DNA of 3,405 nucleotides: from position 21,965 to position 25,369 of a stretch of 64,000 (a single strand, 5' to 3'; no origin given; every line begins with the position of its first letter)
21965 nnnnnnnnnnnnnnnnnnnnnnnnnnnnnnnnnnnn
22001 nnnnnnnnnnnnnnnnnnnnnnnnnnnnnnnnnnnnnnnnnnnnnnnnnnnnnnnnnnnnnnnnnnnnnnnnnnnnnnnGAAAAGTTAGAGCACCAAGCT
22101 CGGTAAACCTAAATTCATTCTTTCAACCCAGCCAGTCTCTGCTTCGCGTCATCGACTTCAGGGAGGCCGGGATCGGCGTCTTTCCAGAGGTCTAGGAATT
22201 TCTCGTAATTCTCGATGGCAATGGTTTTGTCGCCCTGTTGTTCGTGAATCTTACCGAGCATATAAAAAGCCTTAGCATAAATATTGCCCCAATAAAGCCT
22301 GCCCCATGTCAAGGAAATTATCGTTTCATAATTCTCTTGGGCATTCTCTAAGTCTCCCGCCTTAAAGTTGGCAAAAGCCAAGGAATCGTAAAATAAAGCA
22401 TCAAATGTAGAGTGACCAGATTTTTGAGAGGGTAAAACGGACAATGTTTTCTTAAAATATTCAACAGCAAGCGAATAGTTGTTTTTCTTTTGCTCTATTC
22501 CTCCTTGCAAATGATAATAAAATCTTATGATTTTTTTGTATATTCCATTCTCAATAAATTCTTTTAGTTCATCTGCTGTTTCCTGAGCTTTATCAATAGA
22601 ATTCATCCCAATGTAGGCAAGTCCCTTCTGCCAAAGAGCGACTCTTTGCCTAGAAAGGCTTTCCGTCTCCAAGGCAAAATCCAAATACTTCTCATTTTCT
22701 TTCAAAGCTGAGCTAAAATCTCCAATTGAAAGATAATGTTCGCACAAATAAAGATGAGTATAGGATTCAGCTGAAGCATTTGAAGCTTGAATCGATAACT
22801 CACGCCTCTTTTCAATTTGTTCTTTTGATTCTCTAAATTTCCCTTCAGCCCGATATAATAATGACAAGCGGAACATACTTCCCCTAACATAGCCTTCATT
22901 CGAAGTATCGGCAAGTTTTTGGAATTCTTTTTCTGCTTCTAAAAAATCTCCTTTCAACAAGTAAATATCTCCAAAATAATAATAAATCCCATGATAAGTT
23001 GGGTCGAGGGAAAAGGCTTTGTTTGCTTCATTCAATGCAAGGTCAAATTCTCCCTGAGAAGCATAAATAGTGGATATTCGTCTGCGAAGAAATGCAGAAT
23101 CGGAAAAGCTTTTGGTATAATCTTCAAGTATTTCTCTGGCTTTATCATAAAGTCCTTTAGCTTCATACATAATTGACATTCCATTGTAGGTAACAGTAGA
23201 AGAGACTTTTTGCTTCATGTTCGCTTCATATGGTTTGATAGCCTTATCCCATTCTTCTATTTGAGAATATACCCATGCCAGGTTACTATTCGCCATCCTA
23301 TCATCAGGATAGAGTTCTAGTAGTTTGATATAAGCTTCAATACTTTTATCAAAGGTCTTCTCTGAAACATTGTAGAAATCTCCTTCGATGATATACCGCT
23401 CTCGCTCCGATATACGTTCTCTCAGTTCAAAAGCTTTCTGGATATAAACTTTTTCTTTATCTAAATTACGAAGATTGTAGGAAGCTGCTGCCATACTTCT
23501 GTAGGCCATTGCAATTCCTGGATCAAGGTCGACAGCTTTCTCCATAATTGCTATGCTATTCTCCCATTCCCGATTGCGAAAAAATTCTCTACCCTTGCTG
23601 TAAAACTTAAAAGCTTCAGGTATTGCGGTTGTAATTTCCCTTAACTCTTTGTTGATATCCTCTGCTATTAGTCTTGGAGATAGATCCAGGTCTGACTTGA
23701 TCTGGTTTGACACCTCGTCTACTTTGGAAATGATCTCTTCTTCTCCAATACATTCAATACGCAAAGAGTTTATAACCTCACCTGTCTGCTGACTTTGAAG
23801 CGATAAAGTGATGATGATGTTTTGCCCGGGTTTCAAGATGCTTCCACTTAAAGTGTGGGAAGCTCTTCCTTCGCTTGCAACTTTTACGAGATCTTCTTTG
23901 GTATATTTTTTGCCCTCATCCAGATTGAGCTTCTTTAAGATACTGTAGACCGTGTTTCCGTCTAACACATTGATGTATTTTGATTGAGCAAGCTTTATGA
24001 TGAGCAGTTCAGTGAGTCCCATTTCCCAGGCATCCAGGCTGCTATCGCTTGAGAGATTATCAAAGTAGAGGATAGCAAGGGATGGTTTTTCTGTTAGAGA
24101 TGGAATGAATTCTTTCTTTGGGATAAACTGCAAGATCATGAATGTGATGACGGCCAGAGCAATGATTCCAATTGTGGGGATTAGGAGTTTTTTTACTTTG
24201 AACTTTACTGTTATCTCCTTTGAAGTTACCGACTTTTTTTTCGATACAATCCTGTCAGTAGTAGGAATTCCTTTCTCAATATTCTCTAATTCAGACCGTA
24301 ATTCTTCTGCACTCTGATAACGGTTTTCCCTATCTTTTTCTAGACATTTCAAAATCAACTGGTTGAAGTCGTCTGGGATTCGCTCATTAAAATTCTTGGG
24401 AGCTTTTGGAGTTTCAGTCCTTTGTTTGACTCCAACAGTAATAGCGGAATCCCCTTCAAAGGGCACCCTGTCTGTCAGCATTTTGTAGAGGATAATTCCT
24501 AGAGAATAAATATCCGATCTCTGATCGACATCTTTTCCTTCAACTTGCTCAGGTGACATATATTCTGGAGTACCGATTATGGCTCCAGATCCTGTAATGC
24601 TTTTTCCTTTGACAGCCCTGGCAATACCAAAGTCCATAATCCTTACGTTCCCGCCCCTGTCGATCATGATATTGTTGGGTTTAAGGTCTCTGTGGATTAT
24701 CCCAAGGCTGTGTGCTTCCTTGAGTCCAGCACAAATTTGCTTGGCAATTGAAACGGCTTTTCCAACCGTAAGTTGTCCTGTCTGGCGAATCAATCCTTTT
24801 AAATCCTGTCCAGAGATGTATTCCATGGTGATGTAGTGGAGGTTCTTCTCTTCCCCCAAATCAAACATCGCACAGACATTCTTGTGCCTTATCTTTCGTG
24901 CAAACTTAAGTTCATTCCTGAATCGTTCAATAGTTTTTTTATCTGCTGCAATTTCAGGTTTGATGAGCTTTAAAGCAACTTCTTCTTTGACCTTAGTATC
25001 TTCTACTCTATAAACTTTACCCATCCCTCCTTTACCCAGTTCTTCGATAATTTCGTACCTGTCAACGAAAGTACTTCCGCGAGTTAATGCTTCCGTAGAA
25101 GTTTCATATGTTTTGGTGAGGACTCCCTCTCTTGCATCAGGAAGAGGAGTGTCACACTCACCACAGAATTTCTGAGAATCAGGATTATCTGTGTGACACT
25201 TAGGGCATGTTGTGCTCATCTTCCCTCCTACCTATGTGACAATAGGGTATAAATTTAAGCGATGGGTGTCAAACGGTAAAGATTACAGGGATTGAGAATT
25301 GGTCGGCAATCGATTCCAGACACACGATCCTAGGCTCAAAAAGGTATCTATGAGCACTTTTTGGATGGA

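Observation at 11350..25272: Tandem array of three paralogous zinc-ribbon Ser/Thr kinases with swapped sensor domains and a shared promoter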

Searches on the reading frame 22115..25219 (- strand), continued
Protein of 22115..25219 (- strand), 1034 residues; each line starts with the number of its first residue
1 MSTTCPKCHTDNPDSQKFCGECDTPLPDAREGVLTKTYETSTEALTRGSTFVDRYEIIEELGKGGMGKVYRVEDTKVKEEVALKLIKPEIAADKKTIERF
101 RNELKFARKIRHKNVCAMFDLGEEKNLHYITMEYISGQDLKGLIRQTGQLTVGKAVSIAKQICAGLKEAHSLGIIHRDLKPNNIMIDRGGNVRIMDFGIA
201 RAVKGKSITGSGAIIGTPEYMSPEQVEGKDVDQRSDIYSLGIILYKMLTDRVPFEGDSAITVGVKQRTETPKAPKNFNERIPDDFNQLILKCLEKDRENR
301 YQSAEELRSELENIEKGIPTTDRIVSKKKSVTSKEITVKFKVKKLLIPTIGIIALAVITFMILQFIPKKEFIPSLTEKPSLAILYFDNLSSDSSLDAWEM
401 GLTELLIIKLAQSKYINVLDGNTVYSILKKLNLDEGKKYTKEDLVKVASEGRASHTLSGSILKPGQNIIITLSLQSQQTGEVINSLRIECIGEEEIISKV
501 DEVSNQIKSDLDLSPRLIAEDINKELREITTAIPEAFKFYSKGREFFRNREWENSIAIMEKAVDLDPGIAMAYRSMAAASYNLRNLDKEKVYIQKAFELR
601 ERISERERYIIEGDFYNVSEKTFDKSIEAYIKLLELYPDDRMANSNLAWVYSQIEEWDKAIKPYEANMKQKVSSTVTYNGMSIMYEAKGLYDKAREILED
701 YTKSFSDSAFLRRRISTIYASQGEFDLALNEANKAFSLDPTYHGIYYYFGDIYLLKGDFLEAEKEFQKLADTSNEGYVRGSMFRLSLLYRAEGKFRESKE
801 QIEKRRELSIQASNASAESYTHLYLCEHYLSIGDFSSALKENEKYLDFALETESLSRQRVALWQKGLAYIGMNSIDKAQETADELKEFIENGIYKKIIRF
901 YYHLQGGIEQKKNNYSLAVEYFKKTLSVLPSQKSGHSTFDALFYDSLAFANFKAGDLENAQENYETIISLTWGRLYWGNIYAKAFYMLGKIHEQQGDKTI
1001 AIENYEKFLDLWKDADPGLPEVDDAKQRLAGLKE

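Call 60: fold_search(model_id=the predicted structure, library=pdb)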
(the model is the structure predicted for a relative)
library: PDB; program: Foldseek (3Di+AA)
matches with E <= 10: 2000; with E <= 0.001: 1924
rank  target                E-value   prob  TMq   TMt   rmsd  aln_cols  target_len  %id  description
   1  6i2p_A                4.5e-18  1.00  0.23  0.79   5.1       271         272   41  Crystal structure of the Mycobacterium tuberculosis PknB kinase domain (L33E mutant) in complex with its substrate Gar (released 2019-05-22)
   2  3f69_A                2.2e-17  1.00  0.23  0.83   3.7       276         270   39  Crystal structure of the Mycobacterium tuberculosis PknB mutant kinase domain in complex with KT5720 (released 2008-12-02)
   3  5u94                  2.7e-17  1.00  0.23  0.85   3.4       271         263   40  Crystal structure of the Mycobacterium tuberculosis PASTA kinase PknB in complex with the potential theraputic kinase in (released 2017-12-20)
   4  3f69_B                3.0e-17  1.00  0.24  0.80   5.2       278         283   40  Crystal structure of the Mycobacterium tuberculosis PknB mutant kinase domain in complex with KT5720 (released 2008-12-02)
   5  6i2p_B                3.7e-17  1.00  0.22  0.80   5.2       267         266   40  Crystal structure of the Mycobacterium tuberculosis PknB kinase domain (L33E mutant) in complex with its substrate Gar (released 2019-05-22)
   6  3ork                  4.9e-17  1.00  0.24  0.83   3.5       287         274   38  Mycobacterium tuberculosis PknB kinase domain L33D mutant (crystal form 2) (released 2010-12-15)
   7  3oro                  5.5e-17  1.00  0.23  0.83   3.6       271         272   41  Mycobacterium tuberculosis PknB kinase domain L33D mutant (crystal form 4) (released 2010-12-15)
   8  1o6y                  8.1e-17  1.00  0.23  0.85   3.5       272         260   39  Catalytic domain of PknB kinase from Mycobacterium tuberculosis (released 2003-01-30)
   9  3ort                  8.4e-17  1.00  0.23  0.82   3.6       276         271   39  Mycobacterium tuberculosis PknB kinase domain L33D mutant (crystal form 6) (released 2010-12-15)
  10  6b2p                  9.1e-17  1.00  0.23  0.85   3.1       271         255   38  Dual Inhibition of the Essential Protein Kinases A and B in Mycobacterium tuberculosis (released 2018-02-14)
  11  9ymt                  1.6e-16  1.00  0.23  0.83   3.0       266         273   37  Staphylococcus aureus serine/threonine kinase Stk1 with inhibitor GW779439X (released 2026-03-11)
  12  3orp                  1.9e-16  1.00  0.23  0.82   3.7       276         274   39  Mycobacterium tuberculosis PknB kinase domain L33D mutant (crystal form 5) (released 2010-12-15)
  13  3orl                  2.0e-16  1.00  0.23  0.83   3.4       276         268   38  Mycobacterium tuberculosis PknB kinase domain L33D mutant (crystal form 3) (released 2010-12-15)
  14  3ori_A                2.1e-16  1.00  0.23  0.84   3.2       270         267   39  Mycobacterium tuberculosis PknB kinase domain L33D mutant (crystal form 1) (released 2010-12-15)
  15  2fum_A                2.9e-16  1.00  0.23  0.85   4.4       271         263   39  Catalytic domain of protein kinase PknB from Mycobacterium tuberculosis in complex with mitoxantrone (released 2006-08-01)
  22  1mru_A                1.8e-15  1.00  0.23  0.83   3.4       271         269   40  Intracellular Ser/Thr protein kinase domain of Mycobacterium tuberculosis PknB. (released 2003-02-11)
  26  1mru_B                8.5e-15  1.00  0.24  0.84   3.7       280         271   38  Intracellular Ser/Thr protein kinase domain of Mycobacterium tuberculosis PknB. (released 2003-02-11)
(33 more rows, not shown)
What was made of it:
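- On Hanks-type (eukaryotic-like) Ser/Thr protein kinase: PknB fold match TM-score 0.83-0.86 (call 60).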

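Call 66: search_protein_families(library=ncbifam, proteins=[window:22115-25219:-], max_evalue=0.001)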
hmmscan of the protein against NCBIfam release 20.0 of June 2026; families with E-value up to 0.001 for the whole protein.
window:22115-25219:- (1034 aa): 36 families (the best 25 are shown)
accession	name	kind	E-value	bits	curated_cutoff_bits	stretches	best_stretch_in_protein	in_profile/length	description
NF033483.0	PknB_PASTA_kin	equivalog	2.3e-112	376.9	450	1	48-330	2-284/563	Stk1 family PASTA domain-containing Ser/Thr kinase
NF052427.1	StpK7MSMEG_1200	equivalog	9.3e-60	202.7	900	1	53-369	7-322/601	serine/threonine protein kinase StpK7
NF047741.1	antiphage_MADS6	equivalog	1.5e-58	198.8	460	2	149-325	295-471/612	methylation-associated defense system protein kinase MAD6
NF009651.0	PRK13184.1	equivalog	7.1e-54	183.1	839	1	53-320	2-296/932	serine/threonine-protein kinase PknD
TIGR04510.1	mod_pep_cyc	subfamily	9.6e-40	136.8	400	1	387-775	253-631/814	putative peptide modification system cyclase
TIGR03903.1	TOMM_kin_cyc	equivalog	2.7e-39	134.8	705.75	1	78-314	3-247/1267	TOMM system kinase/cyclase fusion protein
NF038150.1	lanthi_synth_IV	equivalog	1.3e-34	119.6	650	1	46-321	182-460/851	class IV lanthionine synthetase LanL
NF053615.1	SerThrKinAfsKStmc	equivalog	5.9e-33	114.5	1300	1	53-311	13-264/809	protein serine/threonine kinase AfsK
NF033442.0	BREX_PglW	equivalog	1.5e-24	85.9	990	1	45-329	504-784/1391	BREX system serine/threonine kinase PglW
NF038151.1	lanthi_synth_III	equivalog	9.2e-20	70.6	575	1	53-249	220-424/833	class III lanthionine synthetase LanKC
NF043056.1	T4SS_LegK1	equivalog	1.4e-17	63.4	550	1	55-250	69-286/516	Dot/Icm T4SS effector kinase LegK1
NF058632.1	SerThrKinPrkT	equivalog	2.1e-16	59.8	280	1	46-208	14-172/322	serine/threonine protein kinase PrkT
TIGR02917.1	PEP_TPR_lipo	equivalog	4.4e-16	58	312.2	0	790-969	374-527/899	XrtA/PEP-CTERM system TPR-repeat protein PrsT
NF040959.1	MamA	equivalog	9.6e-16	57.8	200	1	627-771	57-201/204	magnetosome protein MamA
TIGR03724.2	arch_bud32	equivalog_domain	1.2e-11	44.5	125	1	97-203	37-134/193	KEOPS complex kinase/ATPase Bud32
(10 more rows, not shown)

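Call 67: search_protein_families(library=padloc, proteins=[window:22115-25219:-], max_evalue=0.001)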
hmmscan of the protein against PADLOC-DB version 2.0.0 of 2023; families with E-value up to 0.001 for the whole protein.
window:22115-25219:- (1034 aa): 35 families (the best 25 are shown)
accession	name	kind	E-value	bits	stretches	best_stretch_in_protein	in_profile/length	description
PDLC04060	PD-T4-6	-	5.3e-105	350.1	1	48-338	3-293/486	-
PDLC04042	PD-T4-6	-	3.3e-95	317.1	1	48-322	4-280/292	-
PDLC04061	PD-T4-6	-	5.4e-95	317.8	1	48-317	11-286/510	-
PDLC04047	PD-T4-6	-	2.5e-90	300.9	1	48-365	5-323/327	-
PDLC04053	PD-T4-6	-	1.6e-89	298.4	1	51-335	7-292/311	-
PDLC04052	PD-T4-6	-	7.1e-87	290.7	1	46-333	2-295/496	-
PDLC04043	PD-T4-6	-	5.5e-85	284.1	1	50-362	12-324/452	-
PDLC04057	PD-T4-6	-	5e-84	280.9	1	48-316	3-272/443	-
PDLC04138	mad6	-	3.1e-81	272.2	1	47-333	45-332/659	mads_6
PDLC04040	PD-T4-6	-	4.5e-81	271.2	1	61-325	2-276/547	-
PDLC04048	PD-T4-6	-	1.7e-80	269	1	48-312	5-270/354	-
PDLC04054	PD-T4-6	-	1.5e-77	259.4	1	50-326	7-285/347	-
PDLC04039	PD-T4-6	-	2.2e-77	259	1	47-314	9-275/458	-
PDLC04064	PD-T4-6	-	3.9e-64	214.9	1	53-313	20-279/369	-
PDLC04041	PD-T4-6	-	8.6e-64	214.4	1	41-311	17-290/443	-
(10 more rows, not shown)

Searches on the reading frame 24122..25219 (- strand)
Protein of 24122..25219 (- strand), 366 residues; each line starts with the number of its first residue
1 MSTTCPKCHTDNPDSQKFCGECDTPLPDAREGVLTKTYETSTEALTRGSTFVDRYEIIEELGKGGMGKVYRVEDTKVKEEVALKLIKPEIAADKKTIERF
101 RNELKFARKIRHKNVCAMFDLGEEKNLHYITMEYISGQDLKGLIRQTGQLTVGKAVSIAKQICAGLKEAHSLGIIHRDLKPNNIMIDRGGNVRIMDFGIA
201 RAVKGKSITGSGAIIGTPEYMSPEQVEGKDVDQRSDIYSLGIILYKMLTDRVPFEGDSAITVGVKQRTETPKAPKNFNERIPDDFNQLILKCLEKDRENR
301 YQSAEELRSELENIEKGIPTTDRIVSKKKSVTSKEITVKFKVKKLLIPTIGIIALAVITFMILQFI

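Call 50: search_solved_structures(query=window:24122-25219:-, max_evalue=1e-20)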
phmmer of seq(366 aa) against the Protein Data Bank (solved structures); distinct sequences matched with E-value up to 1e-20: 953 (the best 60 are shown).
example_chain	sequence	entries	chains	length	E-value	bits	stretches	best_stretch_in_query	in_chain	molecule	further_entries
1mru_A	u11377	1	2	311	1.6e-66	228.1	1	46-320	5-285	Probable serine/threonine-protein kinase pknB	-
3ori_A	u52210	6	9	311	5.8e-66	226.3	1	46-320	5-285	Serine/threonine protein kinase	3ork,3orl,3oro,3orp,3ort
5u94_A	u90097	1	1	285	1e-65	225.5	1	45-317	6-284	Serine/threonine-protein kinase PknB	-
1o6y_A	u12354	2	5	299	1.7e-65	224.8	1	45-317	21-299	SERINE/THREONINE-PROTEIN KINASE PKNB | Probable serine/threonine-protein kinase pknB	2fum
3orm_A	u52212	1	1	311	2.1e-65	224.4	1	46-320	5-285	Serine/threonine protein kinase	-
6b2p_A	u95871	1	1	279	2.3e-65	224.3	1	46-317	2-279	Serine/threonine-protein kinase PknB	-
3f61_A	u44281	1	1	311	4e-65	223.5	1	46-320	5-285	Serine/threonine-protein kinase pknB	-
6i2p_A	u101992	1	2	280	4.5e-65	223.3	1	46-317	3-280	Serine/threonine-protein kinase PknB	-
3f69_A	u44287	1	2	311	5.5e-65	223.1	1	46-320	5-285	Serine/threonine-protein kinase pknB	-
4eqm_A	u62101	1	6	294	7.2e-65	222.7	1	49-314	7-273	Protein kinase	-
9ymt_A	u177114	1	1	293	7.3e-65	222.7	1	49-314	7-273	Serine/Threonine Kinase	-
9ruk_A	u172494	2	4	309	4.2e-56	193.8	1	47-312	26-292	Serine/threonine-protein kinase StkP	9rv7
9ru3_A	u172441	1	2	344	6.5e-56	193.2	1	48-312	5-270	Serine/threonine-protein kinase StkP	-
9ruj_A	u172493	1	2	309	8.1e-56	192.9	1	47-312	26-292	Serine/threonine-protein kinase StkP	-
9tmq_A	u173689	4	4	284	1.1e-51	179.4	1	48-305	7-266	Serine/threonine-protein kinase PknA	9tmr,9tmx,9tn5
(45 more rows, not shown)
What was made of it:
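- PknB 1mru E=1.6e-66 by sequence and TM-score 0.83-0.86 by fold (calls 50, 60).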
